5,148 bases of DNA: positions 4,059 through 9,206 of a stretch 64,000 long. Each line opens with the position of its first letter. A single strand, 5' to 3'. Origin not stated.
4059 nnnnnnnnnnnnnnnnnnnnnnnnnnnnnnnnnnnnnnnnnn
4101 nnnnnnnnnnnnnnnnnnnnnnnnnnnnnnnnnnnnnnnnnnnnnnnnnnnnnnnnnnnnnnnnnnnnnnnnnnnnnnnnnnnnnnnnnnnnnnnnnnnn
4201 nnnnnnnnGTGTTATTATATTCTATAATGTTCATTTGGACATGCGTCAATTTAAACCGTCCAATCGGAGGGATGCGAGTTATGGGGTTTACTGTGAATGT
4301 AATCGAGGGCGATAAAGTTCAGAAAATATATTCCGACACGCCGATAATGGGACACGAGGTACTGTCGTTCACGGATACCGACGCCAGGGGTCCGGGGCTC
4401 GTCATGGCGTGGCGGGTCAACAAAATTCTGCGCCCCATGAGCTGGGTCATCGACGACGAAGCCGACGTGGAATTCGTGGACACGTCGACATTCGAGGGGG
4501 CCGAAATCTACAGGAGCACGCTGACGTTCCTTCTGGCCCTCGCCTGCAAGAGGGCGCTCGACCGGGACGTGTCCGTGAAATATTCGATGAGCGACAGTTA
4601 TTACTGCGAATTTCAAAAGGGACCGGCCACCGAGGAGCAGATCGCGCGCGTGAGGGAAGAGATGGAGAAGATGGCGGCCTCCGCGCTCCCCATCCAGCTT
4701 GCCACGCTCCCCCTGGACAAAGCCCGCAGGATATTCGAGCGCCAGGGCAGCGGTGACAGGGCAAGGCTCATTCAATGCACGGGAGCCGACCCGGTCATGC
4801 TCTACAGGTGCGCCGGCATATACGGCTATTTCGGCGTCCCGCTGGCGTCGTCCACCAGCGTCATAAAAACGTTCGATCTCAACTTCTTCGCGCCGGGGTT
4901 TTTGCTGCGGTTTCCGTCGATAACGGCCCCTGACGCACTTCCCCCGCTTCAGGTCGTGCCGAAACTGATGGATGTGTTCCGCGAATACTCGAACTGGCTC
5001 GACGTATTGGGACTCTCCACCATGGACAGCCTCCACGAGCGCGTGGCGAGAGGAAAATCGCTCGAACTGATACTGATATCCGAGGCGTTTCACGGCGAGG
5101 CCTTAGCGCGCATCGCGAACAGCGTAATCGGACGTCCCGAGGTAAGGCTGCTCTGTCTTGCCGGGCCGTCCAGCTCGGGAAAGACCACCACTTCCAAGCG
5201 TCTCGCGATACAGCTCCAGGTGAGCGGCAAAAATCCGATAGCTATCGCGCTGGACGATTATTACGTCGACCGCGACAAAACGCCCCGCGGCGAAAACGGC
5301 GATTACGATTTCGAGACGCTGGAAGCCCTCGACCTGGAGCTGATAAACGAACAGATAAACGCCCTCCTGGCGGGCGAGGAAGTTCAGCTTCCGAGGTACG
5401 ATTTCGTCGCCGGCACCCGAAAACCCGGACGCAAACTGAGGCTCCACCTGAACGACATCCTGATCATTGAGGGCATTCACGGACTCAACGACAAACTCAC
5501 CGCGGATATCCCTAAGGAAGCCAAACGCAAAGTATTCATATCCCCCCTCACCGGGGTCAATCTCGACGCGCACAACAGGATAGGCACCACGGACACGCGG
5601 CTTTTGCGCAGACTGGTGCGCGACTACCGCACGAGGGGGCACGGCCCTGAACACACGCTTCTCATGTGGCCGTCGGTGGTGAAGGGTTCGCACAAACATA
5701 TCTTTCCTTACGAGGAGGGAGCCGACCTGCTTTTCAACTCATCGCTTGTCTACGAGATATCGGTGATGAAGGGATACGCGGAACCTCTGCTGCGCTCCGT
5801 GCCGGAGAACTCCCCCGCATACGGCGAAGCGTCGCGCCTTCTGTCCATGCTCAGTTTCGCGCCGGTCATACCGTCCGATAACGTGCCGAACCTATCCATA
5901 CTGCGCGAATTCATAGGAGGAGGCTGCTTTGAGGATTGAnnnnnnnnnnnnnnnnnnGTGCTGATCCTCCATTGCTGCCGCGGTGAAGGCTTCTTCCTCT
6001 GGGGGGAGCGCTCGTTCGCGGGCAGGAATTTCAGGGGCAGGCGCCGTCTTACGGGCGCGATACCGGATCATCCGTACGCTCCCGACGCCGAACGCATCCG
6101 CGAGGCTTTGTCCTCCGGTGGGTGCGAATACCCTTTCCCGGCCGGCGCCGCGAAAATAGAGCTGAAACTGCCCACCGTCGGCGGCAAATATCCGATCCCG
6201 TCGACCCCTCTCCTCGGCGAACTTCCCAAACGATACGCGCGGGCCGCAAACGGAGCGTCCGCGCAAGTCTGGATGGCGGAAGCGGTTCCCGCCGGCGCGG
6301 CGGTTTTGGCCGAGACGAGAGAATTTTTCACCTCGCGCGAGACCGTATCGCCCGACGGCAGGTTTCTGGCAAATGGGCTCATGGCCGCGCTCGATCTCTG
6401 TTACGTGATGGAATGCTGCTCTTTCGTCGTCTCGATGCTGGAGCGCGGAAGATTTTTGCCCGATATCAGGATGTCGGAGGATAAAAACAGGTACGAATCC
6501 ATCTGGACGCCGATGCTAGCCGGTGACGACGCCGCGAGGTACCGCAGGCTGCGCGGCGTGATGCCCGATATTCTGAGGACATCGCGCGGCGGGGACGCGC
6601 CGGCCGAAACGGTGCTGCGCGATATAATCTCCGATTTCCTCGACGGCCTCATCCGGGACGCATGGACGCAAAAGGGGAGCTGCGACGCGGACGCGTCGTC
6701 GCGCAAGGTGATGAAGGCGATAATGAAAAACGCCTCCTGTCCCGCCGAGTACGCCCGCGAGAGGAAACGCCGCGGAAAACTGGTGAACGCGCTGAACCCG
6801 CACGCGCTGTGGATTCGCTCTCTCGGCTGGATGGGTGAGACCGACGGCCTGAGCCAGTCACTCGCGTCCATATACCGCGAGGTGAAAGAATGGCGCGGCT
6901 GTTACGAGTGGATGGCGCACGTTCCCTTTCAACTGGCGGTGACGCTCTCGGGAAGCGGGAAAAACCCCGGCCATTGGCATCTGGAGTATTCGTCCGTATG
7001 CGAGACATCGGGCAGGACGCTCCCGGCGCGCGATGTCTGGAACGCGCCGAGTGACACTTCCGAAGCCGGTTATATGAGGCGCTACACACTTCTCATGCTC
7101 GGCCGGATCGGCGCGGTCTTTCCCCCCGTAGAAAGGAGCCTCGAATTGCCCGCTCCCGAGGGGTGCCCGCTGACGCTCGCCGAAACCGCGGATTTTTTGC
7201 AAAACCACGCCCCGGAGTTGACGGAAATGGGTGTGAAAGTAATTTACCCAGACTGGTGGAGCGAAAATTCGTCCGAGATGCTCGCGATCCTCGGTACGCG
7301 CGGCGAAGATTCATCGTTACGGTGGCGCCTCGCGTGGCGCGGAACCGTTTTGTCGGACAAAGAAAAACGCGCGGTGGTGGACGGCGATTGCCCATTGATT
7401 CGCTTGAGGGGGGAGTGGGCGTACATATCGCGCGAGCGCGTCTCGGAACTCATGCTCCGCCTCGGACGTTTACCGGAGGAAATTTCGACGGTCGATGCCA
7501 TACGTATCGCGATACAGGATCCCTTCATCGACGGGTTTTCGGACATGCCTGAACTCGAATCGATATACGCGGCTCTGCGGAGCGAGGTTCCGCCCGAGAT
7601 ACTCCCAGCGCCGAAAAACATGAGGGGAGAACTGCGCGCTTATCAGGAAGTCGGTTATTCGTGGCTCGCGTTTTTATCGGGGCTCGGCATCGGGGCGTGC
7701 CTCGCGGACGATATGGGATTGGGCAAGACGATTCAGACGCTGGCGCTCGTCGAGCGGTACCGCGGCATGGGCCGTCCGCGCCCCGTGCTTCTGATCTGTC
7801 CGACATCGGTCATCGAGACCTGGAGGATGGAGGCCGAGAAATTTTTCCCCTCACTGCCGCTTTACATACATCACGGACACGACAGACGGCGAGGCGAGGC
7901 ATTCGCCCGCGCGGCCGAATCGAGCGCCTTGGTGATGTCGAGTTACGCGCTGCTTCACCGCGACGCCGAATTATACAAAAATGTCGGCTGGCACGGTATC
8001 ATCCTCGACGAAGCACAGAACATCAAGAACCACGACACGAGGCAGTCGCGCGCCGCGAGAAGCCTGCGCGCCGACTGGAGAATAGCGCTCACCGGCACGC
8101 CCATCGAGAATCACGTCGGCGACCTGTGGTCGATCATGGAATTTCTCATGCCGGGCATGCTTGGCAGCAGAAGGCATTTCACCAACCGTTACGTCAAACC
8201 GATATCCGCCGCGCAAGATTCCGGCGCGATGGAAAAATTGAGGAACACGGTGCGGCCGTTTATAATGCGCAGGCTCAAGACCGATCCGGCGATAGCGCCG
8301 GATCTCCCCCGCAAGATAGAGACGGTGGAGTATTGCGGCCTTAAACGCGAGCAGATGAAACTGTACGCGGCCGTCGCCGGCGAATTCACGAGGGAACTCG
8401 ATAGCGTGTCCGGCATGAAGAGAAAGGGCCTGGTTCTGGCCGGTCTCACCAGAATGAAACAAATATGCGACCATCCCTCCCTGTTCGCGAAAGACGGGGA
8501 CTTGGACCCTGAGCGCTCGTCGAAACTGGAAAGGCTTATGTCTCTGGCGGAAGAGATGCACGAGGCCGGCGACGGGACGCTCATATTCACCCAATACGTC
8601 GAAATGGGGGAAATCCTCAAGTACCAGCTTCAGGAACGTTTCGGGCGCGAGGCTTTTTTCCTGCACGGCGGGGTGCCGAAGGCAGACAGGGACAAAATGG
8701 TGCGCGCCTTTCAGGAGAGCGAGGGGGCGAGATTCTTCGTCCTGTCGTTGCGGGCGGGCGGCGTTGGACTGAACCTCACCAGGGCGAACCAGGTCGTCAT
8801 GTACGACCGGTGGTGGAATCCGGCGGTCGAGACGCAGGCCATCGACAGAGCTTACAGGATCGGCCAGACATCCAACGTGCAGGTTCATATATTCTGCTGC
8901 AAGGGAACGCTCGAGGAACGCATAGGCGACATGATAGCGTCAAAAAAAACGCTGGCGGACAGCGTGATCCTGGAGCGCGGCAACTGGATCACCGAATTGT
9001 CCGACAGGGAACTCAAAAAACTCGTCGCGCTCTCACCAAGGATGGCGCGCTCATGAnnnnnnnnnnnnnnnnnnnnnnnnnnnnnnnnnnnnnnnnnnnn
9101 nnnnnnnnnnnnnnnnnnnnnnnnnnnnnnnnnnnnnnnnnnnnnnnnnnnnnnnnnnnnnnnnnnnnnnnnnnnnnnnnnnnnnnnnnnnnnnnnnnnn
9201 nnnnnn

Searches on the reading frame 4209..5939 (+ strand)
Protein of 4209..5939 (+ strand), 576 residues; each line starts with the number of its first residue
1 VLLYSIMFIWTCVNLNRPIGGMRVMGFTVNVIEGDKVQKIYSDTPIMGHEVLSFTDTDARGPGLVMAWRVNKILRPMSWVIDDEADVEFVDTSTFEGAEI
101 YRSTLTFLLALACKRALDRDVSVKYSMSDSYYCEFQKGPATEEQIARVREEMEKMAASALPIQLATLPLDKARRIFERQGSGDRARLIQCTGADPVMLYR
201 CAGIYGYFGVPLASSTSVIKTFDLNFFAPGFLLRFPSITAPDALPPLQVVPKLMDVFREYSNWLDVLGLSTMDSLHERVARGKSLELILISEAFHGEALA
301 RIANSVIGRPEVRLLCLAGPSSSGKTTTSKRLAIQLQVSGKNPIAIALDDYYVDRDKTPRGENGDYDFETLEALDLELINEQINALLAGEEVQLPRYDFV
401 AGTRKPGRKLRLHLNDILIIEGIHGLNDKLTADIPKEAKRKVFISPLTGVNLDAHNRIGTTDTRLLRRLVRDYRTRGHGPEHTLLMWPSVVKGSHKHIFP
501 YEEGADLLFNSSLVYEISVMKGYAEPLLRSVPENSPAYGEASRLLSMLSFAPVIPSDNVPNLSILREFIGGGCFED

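Call 21: search_protein_families(library=pfam, proteins=[window:4209-5939:+], max_evalue=0.001)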
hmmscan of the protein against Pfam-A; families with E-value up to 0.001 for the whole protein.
window:4209-5939:+ (576 aa): 1 family
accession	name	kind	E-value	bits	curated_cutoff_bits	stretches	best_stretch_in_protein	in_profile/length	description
PF00485.24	PRK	-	5.3e-19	69.2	22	1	316-511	3-189/196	Phosphoribulokinase / Uridine kinase family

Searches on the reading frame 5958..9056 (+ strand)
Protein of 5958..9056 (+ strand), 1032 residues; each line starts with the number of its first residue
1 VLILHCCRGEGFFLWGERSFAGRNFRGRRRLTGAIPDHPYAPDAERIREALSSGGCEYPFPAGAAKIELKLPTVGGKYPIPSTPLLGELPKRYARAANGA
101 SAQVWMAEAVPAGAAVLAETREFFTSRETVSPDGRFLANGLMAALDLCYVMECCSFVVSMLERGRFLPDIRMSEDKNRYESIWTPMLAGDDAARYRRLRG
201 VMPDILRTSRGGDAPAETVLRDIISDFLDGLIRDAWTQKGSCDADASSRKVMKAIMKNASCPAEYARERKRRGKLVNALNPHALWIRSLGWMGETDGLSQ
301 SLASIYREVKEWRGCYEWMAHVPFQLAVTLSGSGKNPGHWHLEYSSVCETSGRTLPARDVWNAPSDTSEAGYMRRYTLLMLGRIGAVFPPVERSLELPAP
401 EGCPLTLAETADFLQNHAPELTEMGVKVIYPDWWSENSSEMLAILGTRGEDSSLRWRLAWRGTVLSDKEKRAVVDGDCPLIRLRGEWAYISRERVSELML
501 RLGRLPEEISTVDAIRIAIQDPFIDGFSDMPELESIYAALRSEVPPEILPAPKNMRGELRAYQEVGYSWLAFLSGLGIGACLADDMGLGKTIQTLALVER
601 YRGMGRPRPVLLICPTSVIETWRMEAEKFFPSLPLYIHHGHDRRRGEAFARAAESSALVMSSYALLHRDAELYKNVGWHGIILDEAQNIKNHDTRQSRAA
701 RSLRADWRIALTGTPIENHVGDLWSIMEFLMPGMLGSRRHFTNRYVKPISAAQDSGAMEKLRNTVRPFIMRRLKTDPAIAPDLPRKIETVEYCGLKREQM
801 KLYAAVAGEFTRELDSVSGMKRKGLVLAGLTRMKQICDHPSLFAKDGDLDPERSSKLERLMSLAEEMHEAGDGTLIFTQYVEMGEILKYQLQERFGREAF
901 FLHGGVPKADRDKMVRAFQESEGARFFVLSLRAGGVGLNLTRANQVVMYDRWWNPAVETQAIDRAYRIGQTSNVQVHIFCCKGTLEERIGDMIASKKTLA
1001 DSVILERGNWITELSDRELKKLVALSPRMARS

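Call 21: search_protein_families(library=pfam, proteins=[window:5958-9056:+], max_evalue=0.001)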
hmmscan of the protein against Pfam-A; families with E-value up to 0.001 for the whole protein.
window:5958-9056:+ (1032 aa): 4 families
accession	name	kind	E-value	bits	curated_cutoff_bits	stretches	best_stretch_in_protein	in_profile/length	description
PF00176.29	SNF2-rel_dom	-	6.7e-61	206.4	24.9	1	562-842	1-290/290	SNF2-related domain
PF00271.37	Helicase_C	-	4.7e-21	75.6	23.5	1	856-969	2-110/110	Helicase conserved C-terminal domain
PF12419.13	DUF3670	-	6e-17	62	27.6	1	399-518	2-135/136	SNF2 Helicase protein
PF04851.21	ResIII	-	1.7e-05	25.2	22.5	1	559-716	4-163/164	Type III restriction enzyme, res subunit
